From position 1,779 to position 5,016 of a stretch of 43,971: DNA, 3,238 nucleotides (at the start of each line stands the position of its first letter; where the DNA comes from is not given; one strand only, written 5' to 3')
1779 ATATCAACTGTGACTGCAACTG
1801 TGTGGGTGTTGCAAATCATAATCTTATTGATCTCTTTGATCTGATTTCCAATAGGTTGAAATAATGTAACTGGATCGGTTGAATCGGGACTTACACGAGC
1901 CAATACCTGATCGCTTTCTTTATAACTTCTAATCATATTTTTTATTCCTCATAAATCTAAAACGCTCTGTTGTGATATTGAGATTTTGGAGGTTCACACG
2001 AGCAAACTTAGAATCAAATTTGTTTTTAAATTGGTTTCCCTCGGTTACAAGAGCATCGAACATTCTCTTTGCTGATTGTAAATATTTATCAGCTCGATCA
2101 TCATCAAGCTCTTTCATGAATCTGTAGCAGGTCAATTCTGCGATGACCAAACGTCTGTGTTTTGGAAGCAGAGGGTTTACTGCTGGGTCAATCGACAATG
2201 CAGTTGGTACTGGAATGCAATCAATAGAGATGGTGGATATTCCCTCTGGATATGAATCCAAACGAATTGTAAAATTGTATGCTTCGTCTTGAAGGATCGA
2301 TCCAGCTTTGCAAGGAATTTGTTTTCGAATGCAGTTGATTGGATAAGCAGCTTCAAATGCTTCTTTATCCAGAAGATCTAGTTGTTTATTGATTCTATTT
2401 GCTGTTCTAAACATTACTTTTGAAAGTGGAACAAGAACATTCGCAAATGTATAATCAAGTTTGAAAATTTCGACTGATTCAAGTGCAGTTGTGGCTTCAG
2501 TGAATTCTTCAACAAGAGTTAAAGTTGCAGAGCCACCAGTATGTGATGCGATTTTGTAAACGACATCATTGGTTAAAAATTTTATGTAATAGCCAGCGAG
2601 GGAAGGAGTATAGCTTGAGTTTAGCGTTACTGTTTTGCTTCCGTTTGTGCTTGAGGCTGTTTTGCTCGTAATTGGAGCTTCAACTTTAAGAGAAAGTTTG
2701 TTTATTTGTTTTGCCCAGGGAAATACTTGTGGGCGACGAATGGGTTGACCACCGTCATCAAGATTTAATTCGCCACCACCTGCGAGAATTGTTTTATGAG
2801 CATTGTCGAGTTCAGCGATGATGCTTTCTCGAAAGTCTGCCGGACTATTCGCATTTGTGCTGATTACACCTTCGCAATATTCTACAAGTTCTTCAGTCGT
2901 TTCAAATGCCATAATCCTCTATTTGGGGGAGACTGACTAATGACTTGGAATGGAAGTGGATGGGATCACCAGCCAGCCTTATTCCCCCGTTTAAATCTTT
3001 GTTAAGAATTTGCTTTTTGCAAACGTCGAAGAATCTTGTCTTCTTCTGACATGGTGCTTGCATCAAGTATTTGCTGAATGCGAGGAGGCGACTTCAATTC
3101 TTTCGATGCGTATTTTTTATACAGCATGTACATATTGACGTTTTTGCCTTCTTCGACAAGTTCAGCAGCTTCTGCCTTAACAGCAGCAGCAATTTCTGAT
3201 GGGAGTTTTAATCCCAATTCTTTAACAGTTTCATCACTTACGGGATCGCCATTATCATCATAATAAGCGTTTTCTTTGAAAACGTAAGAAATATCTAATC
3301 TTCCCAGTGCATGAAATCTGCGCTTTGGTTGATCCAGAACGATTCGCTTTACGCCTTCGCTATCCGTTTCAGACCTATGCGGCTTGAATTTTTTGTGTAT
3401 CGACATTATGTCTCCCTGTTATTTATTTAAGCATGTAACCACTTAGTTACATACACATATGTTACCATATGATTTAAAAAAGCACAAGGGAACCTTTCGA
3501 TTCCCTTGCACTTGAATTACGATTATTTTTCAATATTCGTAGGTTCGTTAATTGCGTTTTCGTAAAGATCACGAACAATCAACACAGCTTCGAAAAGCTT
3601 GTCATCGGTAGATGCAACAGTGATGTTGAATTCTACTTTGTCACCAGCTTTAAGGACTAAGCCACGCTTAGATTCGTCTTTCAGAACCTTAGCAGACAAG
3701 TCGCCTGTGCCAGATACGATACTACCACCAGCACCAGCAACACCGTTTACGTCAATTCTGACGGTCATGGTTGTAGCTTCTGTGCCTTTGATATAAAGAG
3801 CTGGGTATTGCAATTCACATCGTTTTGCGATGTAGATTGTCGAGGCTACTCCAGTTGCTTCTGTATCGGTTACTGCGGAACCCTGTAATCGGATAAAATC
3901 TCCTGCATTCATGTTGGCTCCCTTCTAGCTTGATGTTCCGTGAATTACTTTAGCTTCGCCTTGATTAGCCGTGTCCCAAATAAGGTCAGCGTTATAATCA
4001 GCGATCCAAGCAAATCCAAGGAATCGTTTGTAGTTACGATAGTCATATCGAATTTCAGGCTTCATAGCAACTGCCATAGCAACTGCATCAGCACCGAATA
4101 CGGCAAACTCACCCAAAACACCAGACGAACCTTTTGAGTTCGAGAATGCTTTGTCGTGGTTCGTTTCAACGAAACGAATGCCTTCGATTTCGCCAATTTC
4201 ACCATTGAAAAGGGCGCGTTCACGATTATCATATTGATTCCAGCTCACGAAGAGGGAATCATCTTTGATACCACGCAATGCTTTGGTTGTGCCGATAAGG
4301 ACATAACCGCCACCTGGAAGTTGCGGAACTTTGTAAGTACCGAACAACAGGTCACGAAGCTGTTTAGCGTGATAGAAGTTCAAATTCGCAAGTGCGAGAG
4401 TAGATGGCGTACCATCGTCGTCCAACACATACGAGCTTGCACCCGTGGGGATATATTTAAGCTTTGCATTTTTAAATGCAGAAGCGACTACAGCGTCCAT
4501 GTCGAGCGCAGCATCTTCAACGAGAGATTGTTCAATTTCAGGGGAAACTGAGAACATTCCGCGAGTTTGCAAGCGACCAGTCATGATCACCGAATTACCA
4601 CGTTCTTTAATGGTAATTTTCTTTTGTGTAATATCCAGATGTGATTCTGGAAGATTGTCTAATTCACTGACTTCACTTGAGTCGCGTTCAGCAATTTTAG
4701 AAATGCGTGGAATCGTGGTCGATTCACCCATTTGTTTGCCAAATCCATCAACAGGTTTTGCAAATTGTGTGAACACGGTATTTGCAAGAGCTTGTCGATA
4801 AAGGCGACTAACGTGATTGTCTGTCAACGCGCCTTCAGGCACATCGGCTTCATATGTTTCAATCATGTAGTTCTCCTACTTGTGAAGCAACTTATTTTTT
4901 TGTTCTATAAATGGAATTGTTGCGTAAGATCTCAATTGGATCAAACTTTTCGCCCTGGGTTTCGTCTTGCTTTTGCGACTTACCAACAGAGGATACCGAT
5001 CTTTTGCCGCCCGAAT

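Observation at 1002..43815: Hyper-abundant, strand-symmetric 8/9-mer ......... dispersed through the whole genome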

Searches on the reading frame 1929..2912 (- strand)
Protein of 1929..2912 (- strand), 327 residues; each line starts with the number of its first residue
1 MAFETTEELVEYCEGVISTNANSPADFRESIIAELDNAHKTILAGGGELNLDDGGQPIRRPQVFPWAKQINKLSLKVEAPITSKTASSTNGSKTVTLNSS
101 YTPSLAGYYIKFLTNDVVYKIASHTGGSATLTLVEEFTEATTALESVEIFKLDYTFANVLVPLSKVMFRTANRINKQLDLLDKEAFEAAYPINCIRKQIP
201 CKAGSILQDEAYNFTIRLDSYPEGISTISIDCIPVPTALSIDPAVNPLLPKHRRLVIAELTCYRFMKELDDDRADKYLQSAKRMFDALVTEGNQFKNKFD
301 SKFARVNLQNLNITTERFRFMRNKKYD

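Call 7: search_protein_families(library=phrogs, proteins=[window:1929-2912:-])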
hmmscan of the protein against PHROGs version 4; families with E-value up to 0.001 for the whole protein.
window:1929-2912:- (327 aa): 0 families

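Call 8: search_protein_families(library=pfam, proteins=[window:1929-2912:-])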
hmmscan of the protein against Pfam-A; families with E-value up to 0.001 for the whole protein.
window:1929-2912:- (327 aa): 0 families

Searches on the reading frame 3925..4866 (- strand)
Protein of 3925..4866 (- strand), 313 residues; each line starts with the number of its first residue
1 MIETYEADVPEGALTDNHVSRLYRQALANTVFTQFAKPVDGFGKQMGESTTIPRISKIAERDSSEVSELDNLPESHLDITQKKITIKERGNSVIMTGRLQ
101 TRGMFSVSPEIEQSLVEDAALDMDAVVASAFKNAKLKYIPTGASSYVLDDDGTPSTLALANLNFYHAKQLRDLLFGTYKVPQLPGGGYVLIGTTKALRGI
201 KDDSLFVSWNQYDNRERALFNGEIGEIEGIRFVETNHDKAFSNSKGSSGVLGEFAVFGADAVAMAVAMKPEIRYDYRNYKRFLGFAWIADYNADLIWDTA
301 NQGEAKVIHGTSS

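Call 46: search_dna_similar(query=window:3925-4866:-, collection=phages, mode=protein, max_rows=25, max_evalue=0.001)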
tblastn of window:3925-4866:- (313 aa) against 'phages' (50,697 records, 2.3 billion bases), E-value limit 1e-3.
Records with a match: 36; places in all: 36; records where one place covers at least 80% of the query: 32.
Best place of each record, by identity: <60% 36.
By first word of the organism name: Vibrio 28; Escherichia 4; Bacillus 2; Bacteroides 1; Bacteriophage 1.
By host as written in the record: - 22; Vibrio crassostreae 6; Escherichia coli 4; Bacillus cereus 2; Vibrio tasmaniensis 1; Bacteroides salyersiae BSC162 1.
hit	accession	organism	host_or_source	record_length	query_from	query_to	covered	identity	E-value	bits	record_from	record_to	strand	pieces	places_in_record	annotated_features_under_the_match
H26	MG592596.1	Vibrio phage 1.232.O._10N.261.51.E11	Vibrio tasmaniensis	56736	32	288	82%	29.8%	9e-16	84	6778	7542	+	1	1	major capsid protein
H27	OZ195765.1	Vibrio phage D65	Seawater and oysters mix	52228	32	287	82%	29.5%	8e-16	84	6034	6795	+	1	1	hypothetical protein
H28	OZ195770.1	Vibrio phage D59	Seawater and oysters mix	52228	32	287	82%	29.5%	8e-16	84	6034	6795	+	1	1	hypothetical protein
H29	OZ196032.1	Vibrio phage D173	Seawater and oysters mix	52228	32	287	82%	29.5%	8e-16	84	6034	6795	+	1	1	hypothetical protein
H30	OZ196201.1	Vibrio phage D68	Seawater and oysters mix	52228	32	287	82%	29.5%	8e-16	84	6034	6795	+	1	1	hypothetical protein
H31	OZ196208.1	Vibrio phage D57 g1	Seawater and oysters mix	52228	32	287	82%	29.5%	8e-16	84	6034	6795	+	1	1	hypothetical protein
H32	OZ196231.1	Vibrio phage D195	Seawater and oysters mix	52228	32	287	82%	29.5%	8e-16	84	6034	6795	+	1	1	hypothetical protein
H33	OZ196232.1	Vibrio phage D198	Seawater and oysters mix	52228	32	287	82%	29.5%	8e-16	84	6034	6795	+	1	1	hypothetical protein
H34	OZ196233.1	Vibrio phage D193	Seawater and oysters mix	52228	32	287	82%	29.5%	8e-16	84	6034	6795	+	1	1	hypothetical protein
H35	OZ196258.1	Vibrio phage D190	Seawater and oysters mix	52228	32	287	82%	29.5%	8e-16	84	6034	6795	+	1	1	hypothetical protein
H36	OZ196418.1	Vibrio phage D150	Seawater and oysters mix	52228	32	287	82%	29.5%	8e-16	84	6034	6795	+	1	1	hypothetical protein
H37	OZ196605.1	Vibrio phage D199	Seawater and oysters mix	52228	32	287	82%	29.5%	8e-16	84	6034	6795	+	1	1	hypothetical protein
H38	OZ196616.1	Vibrio phage D194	Seawater and oysters mix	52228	32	287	82%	29.5%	8e-16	84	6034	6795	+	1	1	hypothetical protein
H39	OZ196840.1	Vibrio phage 219E44-1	Seawater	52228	32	287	82%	29.5%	8e-16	84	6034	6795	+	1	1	hypothetical protein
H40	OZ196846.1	Vibrio phage 219E41-3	Seawater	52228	32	287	82%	29.5%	8e-16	84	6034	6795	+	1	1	hypothetical protein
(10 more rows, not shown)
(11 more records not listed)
